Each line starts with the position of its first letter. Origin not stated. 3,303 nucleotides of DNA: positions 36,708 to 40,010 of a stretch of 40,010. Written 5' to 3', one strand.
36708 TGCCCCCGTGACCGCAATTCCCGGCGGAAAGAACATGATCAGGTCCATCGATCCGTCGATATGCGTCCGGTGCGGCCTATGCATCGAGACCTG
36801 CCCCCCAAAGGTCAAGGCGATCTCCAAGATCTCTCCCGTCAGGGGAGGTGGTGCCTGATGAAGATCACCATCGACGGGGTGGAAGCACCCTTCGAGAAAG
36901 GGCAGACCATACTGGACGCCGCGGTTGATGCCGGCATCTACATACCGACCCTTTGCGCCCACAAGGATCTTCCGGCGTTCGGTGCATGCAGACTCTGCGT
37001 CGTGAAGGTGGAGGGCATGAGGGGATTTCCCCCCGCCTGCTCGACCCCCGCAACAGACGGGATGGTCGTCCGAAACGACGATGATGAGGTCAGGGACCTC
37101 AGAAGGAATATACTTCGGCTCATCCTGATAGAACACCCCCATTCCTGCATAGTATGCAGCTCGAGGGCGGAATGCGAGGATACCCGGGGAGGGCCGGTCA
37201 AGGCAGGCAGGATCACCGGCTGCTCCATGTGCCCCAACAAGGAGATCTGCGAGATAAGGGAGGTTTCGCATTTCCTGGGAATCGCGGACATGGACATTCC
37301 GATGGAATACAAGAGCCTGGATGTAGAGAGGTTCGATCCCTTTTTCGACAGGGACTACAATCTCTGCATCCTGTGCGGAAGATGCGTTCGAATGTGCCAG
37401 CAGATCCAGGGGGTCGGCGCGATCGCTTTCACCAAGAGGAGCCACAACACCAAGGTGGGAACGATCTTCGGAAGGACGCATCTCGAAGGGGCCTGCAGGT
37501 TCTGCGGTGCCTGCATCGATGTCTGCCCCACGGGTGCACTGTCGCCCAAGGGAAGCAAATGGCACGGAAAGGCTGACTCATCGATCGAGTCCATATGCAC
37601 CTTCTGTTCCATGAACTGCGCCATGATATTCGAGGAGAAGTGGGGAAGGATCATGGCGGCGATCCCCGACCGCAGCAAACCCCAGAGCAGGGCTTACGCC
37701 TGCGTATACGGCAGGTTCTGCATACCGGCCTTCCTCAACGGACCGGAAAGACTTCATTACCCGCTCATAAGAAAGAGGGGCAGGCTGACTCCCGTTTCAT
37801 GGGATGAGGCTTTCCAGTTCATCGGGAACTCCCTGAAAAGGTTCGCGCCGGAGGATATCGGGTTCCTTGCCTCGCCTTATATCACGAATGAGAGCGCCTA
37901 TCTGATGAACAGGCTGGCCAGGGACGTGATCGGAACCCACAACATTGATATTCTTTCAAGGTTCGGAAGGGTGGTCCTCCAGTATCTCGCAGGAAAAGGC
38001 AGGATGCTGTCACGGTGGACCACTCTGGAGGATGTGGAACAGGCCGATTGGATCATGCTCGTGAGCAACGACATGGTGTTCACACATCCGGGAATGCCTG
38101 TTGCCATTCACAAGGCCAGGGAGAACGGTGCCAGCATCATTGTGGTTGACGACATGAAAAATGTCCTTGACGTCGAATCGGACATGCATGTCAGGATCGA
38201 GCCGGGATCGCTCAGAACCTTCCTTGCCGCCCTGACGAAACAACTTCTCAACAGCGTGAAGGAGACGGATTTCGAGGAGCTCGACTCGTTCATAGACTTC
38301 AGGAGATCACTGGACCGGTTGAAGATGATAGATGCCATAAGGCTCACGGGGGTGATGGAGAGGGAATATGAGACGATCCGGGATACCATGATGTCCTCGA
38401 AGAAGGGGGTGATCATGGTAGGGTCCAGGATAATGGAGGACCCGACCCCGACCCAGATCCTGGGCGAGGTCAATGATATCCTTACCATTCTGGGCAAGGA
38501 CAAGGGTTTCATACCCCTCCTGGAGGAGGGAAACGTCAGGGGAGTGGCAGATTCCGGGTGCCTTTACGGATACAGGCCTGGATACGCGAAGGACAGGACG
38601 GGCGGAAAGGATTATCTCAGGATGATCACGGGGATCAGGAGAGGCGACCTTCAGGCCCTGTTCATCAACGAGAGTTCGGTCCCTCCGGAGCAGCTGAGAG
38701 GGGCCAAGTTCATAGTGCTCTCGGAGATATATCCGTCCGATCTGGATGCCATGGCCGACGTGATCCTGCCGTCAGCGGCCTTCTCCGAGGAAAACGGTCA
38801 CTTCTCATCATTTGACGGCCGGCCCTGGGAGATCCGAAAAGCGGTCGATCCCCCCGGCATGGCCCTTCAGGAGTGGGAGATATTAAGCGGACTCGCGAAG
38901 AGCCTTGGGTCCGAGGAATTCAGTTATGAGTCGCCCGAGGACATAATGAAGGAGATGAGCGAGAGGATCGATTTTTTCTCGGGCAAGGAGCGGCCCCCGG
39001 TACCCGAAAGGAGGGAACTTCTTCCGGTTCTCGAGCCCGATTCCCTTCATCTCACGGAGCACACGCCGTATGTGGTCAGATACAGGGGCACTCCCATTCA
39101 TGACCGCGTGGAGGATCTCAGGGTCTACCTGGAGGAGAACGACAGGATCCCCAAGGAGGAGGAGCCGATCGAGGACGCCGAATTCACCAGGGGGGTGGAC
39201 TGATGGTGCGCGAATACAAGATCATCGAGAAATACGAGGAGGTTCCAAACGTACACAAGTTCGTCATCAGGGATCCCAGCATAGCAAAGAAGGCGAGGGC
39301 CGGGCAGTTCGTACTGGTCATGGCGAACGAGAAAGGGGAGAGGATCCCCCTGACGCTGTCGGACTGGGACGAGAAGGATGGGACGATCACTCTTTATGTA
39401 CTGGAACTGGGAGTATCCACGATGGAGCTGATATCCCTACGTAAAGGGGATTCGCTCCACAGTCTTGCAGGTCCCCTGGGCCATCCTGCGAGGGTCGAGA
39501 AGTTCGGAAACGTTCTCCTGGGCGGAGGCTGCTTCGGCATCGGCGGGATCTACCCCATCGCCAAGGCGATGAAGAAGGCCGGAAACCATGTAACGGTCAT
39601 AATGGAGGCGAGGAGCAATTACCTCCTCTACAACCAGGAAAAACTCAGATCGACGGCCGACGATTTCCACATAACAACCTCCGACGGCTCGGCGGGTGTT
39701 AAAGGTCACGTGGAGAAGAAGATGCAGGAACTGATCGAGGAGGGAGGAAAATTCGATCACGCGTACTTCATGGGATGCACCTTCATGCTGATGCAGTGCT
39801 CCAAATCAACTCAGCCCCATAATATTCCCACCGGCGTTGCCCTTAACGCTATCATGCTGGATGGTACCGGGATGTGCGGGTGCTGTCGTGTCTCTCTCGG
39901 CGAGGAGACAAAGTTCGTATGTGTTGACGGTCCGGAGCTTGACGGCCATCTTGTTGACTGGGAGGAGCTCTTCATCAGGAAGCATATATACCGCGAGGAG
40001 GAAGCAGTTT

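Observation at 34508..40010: NuoE/NuoF/NuoG-like module with a degenerate molybdopterin site, tightly coupled to a second NfnA-like gene: a candidate Bfu/Stn-type electron-bifurcating complex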

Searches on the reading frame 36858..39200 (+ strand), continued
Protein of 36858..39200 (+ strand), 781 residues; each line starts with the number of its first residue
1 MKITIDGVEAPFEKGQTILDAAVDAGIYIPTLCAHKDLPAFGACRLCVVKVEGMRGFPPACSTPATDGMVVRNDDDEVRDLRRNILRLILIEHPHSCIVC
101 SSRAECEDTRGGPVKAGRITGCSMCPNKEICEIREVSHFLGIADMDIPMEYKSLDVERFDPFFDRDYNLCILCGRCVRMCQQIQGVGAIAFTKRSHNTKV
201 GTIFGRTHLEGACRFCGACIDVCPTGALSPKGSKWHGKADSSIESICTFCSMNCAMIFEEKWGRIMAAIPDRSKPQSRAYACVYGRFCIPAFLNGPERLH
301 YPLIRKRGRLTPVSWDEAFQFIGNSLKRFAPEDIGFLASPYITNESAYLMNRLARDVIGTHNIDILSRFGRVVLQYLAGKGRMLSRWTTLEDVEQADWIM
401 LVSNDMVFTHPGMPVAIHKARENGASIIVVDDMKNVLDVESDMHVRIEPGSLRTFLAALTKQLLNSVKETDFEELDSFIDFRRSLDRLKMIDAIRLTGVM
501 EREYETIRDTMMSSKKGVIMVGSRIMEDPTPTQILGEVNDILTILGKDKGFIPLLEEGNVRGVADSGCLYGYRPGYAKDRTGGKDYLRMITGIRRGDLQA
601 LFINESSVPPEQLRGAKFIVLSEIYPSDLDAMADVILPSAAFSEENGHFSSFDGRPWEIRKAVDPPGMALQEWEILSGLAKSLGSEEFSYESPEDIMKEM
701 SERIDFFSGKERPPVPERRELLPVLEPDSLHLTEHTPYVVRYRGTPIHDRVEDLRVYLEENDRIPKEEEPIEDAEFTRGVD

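Call 89: find_encoding_contigs(protein=P0168, flank=6000, max_places=1)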
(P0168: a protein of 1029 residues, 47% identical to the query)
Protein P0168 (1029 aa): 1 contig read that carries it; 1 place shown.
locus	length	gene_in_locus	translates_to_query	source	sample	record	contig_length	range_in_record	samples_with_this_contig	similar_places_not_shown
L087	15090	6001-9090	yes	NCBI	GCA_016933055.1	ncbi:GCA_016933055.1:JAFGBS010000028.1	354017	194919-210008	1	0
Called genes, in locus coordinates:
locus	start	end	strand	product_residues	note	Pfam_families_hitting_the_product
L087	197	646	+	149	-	-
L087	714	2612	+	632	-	PF00750:tRNA-synt_1d, PF05746:DALR_1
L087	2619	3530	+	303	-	PF01916:DS, PF21570:ArgZ-like_C_2nd (weak)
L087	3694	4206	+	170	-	PF01257:2Fe-2S_thioredx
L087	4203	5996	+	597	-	PF01257:2Fe-2S_thioredx (weak), PF01512:Complex1_51K, PF10589:NADH_4Fe-4S, PF00037:Fer4 (weak), PF14697:Fer4_21, PF12838:Fer4_7, PF13187:Fer4_9 (weak), PF00037:Fer4, +3 more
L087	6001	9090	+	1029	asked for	PF00111:Fer2 (weak), PF13510:Fer2_4, PF12838:Fer4_7, PF13187:Fer4_9 (weak), PF22117:Fer4_Nqo3, PF04879:Molybdop_Fe4S4, PF00384:Molybdopterin, PF10418:DHODB_Fe-S_bind, +3 more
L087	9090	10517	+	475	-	PF14691:Fer4_20, PF13738:Pyr_redox_3 (faint), PF00070:Pyr_redox (faint), PF01266:DAO (faint), PF07992:Pyr_redox_2, PF13241:NAD_binding_7 (faint)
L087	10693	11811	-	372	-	PF00248:Aldo_ket_red, PF12838:Fer4_7 (faint), PF13534:Fer4_17 (weak)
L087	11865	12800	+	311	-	PF00005:ABC_tran, PF13304:AAA_21 (weak)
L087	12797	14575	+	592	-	PF09847:12TM_1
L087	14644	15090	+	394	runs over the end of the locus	PF00092:VWA, PF04056:Ssl1, PF13519:VWA_2, PF03731:Ku_N (weak)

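Call 90: find_encoding_contigs(protein=P0208, flank=6000, max_places=1)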
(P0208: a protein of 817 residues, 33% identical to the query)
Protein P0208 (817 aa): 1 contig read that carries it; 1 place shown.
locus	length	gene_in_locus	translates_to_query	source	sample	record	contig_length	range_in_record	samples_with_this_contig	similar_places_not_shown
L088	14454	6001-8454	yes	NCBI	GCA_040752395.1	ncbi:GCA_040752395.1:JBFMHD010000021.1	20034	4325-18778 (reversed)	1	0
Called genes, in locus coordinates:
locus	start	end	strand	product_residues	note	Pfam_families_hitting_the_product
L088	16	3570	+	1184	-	PF01855:POR_N, PF17147:PFOR_II, PF01558:POR, PF10371:EKR, PF12838:Fer4_7, PF13183:Fer4_8 (weak), PF13187:Fer4_9 (weak), PF02775:TPP_enzyme_C, +5 more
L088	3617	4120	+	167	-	PF01257:2Fe-2S_thioredx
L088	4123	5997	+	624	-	PF01512:Complex1_51K, PF10531:SLBB (weak), PF10589:NADH_4Fe-4S, PF00037:Fer4, PF13237:Fer4_10, PF14697:Fer4_21, PF12838:Fer4_7, PF13187:Fer4_9, +6 more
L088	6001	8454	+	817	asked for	PF00111:Fer2, PF13510:Fer2_4, PF10588:NADH-G_4Fe-4S_3 (faint), PF12838:Fer4_7 (weak), PF13237:Fer4_10 (weak), PF22117:Fer4_Nqo3, PF10418:DHODB_Fe-S_bind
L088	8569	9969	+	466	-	PF14691:Fer4_20, PF01262:AlaDh_PNT_C (faint), PF01266:DAO (faint), PF07992:Pyr_redox_2, PF13241:NAD_binding_7 (faint), PF13450:NAD_binding_8 (weak), PF13738:Pyr_redox_3, PF00070:Pyr_redox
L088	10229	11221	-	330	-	-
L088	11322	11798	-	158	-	PF07963:N_methyl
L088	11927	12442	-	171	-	-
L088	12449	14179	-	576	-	PF03958:Secretin_N (faint), PF21305:type_II_gspD_N0 (weak), PF07660:STN (weak), PF00263:Secretin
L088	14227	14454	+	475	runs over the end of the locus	PF05137:PilN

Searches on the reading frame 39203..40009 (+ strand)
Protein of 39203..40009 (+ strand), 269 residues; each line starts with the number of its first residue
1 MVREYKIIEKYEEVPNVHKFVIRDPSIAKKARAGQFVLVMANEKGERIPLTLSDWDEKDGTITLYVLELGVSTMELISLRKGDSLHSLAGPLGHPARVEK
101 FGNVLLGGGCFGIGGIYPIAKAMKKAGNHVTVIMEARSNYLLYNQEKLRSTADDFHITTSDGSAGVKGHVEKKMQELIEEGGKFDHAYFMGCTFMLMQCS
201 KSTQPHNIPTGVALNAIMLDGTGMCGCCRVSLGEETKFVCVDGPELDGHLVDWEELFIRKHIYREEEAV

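Call 13: search_protein_families(library=pfam, proteins=[window:39203-40009:+], max_evalue=0.001)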
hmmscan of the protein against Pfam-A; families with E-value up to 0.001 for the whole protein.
window:39203-40009:+ (269 aa): 1 family
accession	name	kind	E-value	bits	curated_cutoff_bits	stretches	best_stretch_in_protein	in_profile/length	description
PF10418.14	DHODB_Fe-S_bind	-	5.1e-11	42.5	23.9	1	215-251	1-40/41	Iron-sulfur cluster binding domain of dihydroorotate dehydrogenase B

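Call 41: search_solved_structures(query=window:39203-40009:+, max_evalue=0.001, show_alignments=2)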
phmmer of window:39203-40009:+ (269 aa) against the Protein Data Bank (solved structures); distinct sequences matched with E-value up to 0.001: 9.
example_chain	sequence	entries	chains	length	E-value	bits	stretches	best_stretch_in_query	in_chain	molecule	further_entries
5jca_S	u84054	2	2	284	3.1e-78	266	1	1-267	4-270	NADH-dependent Ferredoxin:NADP Oxidoreductase (NfnI) subunit beta | NADH-dependent Ferredoxin:NADP Oxidoreductase subunit beta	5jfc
4ylf_A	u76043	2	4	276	5.6e-70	239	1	6-268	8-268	Dihydroorotate dehydrogenase B (NAD(+)), electron transfer subunit homolog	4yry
5vj7_B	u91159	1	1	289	8.3e-53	182.7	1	5-265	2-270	Ferredoxin-NADP(+) reductase subunit alpha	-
1ep1_B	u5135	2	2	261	2.8e-17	66.2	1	7-248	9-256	DIHYDROOROTATE DEHYDROGENASE B (PYRK SUBUNIT)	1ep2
1ep3_B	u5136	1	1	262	2.9e-17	66.2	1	7-248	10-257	DIHYDROOROTATE DEHYDROGENASE B (PYRK SUBUNIT)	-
5ksw_B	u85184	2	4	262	5e-16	62.1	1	7-246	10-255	Dihydroorotate dehydrogenase B (NAD(+)), electron transfer subunit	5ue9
3lrx_A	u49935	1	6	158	4.2e-14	55.8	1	80-222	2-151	Putative hydrogenase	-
3lyu_A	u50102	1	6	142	5.6e-09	39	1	86-146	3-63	Putative hydrogenase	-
9nez_C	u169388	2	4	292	2.6e-06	30.2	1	12-245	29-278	Sulfhydrogenase 1 subunit gamma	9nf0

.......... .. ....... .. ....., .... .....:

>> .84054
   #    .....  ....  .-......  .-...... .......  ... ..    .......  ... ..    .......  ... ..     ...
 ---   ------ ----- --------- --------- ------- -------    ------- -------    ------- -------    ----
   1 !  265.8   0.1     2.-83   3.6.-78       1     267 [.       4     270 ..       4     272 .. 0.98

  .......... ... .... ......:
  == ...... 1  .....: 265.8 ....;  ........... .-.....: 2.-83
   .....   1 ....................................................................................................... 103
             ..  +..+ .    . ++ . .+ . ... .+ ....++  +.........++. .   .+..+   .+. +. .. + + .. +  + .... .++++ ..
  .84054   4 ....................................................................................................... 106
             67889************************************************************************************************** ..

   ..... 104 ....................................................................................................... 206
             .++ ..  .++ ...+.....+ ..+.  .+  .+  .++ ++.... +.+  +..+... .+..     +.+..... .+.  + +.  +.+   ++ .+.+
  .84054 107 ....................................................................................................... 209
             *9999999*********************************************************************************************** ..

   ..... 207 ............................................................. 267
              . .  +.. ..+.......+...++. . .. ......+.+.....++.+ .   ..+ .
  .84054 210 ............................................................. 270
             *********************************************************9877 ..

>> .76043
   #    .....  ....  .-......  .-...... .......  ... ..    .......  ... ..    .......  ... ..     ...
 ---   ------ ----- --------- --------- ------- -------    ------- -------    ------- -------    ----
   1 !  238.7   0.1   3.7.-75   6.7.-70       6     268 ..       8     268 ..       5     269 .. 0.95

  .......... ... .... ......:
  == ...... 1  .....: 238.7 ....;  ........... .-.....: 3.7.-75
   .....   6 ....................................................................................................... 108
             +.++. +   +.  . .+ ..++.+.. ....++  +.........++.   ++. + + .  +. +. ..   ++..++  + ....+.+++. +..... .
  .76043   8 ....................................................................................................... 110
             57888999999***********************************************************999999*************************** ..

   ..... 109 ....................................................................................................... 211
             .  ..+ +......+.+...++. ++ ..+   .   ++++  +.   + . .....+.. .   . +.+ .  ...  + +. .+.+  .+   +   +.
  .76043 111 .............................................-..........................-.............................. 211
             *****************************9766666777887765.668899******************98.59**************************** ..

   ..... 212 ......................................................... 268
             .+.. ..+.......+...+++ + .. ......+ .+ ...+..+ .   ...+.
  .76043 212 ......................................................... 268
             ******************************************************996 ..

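Call 65: search_protein_families(library=ncbifam, proteins=[window:39203-40009:+], max_evalue=0.01)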
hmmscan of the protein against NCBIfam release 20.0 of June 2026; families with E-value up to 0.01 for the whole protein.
window:39203-40009:+ (269 aa): 12 families
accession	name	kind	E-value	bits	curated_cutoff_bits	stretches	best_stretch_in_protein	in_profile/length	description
NF004862.0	PRK06222.1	subfamily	1e-101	340.2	220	1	5-268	2-265/281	sulfide/dihydroorotate dehydrogenase-like FAD/NAD-binding protein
NF009414.0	PRK12778.1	equivalog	9.2e-90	301.9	1103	1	5-267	2-264/752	bifunctional dihydroorotate dehydrogenase B NAD binding subunit/NADPH-dependent glutamate synthase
NF009413.0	PRK12775.1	equivalog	1.4e-67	228.4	1895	1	15-267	12-264/1006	putative trifunctional 2-polyprenylphenol hydroxylase/glutamate synthase subunit beta/ferritin domain-containing protein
NF009415.0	PRK12779.1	equivalog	5.4e-60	203.3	1519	1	4-266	650-933/944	putative bifunctional glutamate synthase subunit beta/2-polyprenylphenol hydroxylase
NF000796.0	PRK00054.1-1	equivalog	4.6e-37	127.6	224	1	3-251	4-235/254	dihydroorotate dehydrogenase electron transfer subunit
NF000799.0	PRK00054.1-4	equivalog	2.2e-21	76.1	314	1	8-245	10-250/258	dihydroorotate dehydrogenase electron transfer subunit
NF000798.0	PRK00054.1-3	equivalog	3.5e-21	76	219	1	4-250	7-241/244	dihydroorotate dehydrogenase electron transfer subunit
NF000797.0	PRK00054.1-2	equivalog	6.3e-19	68.3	270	1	4-245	16-259/267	dihydroorotate dehydrogenase electron transfer subunit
NF004470.0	PRK05802.1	equivalog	2.1e-10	40.2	313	1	7-235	70-308/330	sulfide/dihydroorotate dehydrogenase-like FAD/NAD-binding protein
NF006220.0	PRK08345.1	subfamily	4.7e-09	35.9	395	1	15-245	25-281/294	cytochrome-c3 hydrogenase subunit gamma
NF040835.1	sulfhyd_HydG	equivalog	1.9e-07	30.7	650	1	12-245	29-278/292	NADPH-dependent hydrogenase/sulfhydrogenase 1 subunit gamma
NF040830.1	sulfhyd_ShyC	equivalog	3.6e-05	23.1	600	0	212-246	242-276/288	NAD(P)-dependent hydrogenase/sulfhydrogenase 2 subunit gamma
